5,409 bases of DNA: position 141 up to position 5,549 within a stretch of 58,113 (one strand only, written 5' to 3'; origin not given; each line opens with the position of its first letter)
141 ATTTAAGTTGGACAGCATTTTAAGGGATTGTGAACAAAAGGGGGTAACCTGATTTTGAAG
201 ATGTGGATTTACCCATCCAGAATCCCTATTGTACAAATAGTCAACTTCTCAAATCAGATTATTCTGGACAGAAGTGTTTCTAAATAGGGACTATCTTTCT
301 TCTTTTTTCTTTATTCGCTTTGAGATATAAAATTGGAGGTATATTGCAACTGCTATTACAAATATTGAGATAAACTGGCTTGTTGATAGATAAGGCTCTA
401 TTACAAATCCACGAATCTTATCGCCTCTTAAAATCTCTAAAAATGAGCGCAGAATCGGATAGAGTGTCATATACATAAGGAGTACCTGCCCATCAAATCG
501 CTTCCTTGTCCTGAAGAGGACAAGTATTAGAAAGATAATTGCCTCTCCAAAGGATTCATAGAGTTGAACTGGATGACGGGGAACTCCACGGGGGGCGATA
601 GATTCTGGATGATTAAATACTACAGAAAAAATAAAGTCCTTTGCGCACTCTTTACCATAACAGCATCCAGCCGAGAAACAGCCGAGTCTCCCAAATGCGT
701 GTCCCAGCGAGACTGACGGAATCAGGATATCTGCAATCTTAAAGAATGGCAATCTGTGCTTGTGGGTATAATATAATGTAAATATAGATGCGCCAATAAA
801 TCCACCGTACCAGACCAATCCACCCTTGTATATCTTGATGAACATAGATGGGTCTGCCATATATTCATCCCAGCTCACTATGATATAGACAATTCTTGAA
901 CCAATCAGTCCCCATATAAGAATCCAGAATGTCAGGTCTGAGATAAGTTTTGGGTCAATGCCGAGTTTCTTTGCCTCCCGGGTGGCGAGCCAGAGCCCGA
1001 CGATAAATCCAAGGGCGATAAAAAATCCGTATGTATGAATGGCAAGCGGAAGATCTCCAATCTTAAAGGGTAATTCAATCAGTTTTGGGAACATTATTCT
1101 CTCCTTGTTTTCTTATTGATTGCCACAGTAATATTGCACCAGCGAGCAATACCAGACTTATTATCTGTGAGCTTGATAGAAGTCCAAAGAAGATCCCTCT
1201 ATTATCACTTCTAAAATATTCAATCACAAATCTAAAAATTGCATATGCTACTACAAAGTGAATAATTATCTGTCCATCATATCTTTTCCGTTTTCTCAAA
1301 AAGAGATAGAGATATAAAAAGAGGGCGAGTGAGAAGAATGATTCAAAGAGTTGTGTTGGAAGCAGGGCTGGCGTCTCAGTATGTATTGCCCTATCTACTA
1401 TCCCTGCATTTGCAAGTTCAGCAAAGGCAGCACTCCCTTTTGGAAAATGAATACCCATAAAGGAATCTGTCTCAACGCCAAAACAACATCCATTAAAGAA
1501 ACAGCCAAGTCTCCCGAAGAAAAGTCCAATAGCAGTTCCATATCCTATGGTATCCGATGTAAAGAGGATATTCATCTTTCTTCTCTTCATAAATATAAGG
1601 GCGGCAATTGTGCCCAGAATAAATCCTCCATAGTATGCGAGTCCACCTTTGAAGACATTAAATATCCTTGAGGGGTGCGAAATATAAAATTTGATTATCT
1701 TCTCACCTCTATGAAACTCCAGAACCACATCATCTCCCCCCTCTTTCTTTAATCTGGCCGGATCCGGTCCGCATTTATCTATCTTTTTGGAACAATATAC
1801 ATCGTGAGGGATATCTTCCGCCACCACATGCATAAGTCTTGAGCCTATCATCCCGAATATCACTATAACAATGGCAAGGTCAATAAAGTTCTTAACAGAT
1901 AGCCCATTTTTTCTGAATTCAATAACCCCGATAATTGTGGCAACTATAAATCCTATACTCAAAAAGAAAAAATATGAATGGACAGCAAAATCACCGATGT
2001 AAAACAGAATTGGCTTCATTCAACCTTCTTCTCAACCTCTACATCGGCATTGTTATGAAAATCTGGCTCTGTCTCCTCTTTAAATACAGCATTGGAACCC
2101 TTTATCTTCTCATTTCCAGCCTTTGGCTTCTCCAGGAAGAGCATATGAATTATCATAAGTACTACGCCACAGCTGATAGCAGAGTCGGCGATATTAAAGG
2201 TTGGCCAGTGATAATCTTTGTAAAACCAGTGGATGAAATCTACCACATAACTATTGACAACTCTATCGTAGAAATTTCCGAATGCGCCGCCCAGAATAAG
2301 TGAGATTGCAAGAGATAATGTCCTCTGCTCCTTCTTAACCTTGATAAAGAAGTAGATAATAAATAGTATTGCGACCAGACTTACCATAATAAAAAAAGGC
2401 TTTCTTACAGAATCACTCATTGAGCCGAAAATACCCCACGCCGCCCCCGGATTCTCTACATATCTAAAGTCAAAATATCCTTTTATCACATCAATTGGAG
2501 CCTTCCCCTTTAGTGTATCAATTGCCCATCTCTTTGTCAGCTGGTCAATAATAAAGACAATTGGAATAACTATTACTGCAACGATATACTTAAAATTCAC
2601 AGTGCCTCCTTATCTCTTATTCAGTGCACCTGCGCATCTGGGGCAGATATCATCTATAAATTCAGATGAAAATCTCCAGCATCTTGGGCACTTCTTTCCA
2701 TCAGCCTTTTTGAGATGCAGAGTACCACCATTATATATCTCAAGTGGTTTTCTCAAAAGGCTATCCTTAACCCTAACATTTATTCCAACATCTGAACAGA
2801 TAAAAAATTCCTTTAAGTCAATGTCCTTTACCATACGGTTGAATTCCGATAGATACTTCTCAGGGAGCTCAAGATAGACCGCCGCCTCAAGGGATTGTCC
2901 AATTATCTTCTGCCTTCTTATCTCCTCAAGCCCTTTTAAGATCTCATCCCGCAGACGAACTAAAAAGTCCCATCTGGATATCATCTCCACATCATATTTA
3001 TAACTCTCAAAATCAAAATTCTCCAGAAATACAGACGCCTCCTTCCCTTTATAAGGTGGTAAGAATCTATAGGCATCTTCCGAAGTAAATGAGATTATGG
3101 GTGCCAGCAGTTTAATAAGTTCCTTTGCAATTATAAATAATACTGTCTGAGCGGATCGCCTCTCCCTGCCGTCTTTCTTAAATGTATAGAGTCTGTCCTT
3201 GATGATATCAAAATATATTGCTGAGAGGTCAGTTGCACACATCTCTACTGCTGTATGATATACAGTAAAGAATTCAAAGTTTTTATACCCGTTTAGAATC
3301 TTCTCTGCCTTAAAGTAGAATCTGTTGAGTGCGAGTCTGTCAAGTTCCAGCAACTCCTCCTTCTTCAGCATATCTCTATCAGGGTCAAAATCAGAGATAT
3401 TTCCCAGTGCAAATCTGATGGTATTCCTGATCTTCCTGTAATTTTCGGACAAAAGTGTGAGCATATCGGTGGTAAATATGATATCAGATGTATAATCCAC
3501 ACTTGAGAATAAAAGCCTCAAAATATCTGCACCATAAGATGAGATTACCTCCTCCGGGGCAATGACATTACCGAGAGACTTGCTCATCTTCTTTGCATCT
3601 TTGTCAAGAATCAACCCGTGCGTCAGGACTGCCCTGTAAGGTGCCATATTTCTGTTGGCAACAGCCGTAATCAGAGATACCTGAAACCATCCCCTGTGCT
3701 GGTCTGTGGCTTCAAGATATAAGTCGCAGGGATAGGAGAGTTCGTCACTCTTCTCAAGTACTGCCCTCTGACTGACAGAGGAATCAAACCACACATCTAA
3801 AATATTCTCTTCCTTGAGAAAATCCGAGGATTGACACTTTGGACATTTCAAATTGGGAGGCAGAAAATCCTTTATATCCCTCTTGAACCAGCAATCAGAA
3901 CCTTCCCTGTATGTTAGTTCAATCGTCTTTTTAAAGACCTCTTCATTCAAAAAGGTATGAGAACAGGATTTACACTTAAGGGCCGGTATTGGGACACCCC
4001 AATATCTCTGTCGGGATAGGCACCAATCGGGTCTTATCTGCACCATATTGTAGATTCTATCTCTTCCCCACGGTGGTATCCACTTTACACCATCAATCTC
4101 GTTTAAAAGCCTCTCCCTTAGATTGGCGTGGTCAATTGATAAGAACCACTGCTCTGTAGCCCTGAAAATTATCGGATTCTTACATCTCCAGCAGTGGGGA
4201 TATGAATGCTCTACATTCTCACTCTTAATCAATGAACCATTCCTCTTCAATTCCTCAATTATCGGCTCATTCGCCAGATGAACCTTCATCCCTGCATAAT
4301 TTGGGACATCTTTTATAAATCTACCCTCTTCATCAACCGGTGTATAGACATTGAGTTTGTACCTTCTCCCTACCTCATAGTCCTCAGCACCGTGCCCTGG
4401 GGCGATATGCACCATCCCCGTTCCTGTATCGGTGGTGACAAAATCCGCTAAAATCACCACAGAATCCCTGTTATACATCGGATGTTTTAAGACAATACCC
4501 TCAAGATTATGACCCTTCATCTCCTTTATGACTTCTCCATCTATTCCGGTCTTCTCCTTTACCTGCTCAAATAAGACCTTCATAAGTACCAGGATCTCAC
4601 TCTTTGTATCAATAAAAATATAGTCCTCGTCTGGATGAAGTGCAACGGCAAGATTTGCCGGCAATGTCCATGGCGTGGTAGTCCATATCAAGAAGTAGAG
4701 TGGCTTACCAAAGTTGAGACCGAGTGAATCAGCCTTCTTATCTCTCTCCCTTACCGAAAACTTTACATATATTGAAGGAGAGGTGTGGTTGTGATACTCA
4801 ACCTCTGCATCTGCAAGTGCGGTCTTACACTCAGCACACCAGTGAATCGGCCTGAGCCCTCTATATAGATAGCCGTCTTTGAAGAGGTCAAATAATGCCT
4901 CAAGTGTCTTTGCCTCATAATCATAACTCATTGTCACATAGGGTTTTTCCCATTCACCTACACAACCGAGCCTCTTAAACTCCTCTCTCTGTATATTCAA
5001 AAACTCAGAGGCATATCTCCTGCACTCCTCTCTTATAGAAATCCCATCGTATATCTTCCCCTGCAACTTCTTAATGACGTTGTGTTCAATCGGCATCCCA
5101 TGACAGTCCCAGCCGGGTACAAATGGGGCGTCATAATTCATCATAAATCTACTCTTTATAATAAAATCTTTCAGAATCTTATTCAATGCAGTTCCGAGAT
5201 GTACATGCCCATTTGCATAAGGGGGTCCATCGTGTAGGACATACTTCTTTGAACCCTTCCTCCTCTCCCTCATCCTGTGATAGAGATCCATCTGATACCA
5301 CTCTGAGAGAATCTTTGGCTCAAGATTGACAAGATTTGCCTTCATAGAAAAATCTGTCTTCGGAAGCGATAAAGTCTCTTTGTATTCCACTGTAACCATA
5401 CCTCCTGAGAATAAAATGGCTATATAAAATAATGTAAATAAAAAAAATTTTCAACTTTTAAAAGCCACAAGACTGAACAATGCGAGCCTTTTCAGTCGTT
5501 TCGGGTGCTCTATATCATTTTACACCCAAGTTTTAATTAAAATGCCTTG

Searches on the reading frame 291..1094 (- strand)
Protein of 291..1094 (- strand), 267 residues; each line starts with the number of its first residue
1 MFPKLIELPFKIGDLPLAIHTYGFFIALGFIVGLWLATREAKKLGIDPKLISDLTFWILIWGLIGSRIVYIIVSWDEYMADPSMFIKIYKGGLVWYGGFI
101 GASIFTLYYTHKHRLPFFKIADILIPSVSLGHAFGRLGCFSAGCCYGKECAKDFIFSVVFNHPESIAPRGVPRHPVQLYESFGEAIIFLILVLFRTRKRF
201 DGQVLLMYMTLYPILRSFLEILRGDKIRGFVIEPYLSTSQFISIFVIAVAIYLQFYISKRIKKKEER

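Call 12: search_protein_families(library=pfam, proteins=[window:291-1094:-])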
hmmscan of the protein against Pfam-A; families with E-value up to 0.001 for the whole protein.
window:291-1094:- (267 aa): 1 family
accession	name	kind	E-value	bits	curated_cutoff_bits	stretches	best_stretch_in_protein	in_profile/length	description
PF01790.23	LGT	-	2.9e-64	217.1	24.9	1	16-255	8-239/240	Prolipoprotein diacylglyceryl transferase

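Call 19: find_encoding_contigs(protein=window:291-1094:-, flank=10000, max_places=10)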
Protein window:291-1094:- (267 aa): no gene with exactly this product is on record in the collection.

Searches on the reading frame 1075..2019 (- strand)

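Call 80: search_protein_families(library=pfam, proteins=[window:1075-2019:-], max_evalue=0.000001)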
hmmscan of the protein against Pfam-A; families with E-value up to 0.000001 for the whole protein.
window:1075-2019:- (314 aa): 1 family
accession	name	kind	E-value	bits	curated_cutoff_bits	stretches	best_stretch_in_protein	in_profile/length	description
PF01790.23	LGT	-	2.1e-56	191.4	24.9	2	108-299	65-238/240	Prolipoprotein diacylglyceryl transferase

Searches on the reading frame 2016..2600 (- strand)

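Call 80: search_protein_families(library=pfam, proteins=[window:2016-2600:-], max_evalue=0.000001)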
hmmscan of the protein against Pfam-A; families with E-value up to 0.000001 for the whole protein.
window:2016-2600:- (194 aa): 1 family
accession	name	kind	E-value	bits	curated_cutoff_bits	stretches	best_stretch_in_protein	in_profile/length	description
PF01252.23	Peptidase_A8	-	1.1e-44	152.5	25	1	12-155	2-142/142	Signal peptidase (SPase) II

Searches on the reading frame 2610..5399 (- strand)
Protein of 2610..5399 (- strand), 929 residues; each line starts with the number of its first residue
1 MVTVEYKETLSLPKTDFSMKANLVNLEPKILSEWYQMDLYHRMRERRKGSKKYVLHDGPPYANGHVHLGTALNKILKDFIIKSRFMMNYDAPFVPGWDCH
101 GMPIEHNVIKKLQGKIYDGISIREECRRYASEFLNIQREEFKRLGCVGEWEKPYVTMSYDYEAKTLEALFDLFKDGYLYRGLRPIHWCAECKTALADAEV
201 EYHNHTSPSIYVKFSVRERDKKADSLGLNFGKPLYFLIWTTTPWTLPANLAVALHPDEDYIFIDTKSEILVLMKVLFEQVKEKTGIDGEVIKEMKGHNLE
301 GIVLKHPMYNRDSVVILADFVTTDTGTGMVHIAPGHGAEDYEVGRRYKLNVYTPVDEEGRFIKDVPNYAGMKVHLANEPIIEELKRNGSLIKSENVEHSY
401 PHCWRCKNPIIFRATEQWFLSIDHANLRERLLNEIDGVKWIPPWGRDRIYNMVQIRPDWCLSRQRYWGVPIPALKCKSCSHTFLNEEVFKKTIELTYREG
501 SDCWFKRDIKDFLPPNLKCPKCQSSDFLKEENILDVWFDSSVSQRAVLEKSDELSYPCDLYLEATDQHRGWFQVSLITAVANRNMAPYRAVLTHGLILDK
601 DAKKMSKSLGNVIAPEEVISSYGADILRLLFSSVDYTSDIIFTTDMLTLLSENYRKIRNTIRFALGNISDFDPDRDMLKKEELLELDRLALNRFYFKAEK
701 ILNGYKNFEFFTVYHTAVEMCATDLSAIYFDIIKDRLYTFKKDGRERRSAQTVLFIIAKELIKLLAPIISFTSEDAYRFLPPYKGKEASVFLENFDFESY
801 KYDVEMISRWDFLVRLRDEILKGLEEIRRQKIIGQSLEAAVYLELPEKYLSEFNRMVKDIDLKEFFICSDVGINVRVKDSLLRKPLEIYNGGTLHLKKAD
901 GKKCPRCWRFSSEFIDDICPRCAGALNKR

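Call 51: search_protein_families(library=pfam, proteins=[window:2610-5399:-], max_evalue=0.00001)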
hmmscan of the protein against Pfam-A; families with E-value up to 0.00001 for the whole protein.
window:2610-5399:- (929 aa): 6 families
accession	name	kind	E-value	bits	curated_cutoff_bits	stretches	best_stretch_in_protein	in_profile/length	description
PF00133.28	tRNA-synt_1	-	1.1e-124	416.9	22.7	1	30-641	2-412/414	tRNA synthetases class I (I, L, M and V)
PF08264.19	Anticodon_1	-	9.7e-24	84.4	25.1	1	687-842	1-147/148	Anticodon-binding domain of tRNA ligase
PF09334.17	tRNA-synt_1g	-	2.5e-19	69.7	20.1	1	60-201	8-136/391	tRNA synthetases class I (M)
PF01406.26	tRNA-synt_1e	-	4.9e-07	29.8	27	1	592-647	241-296/301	tRNA synthetases class I (C) catalytic domain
PF13603.12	tRNA-synt_1_2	-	9e-07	29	25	1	272-359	57-144/185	Leucyl-tRNA synthetase, editing domain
PF01921.24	tRNA-synt_1f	-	1.5e-06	27.8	27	1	593-661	271-339/360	tRNA synthetases class I (K)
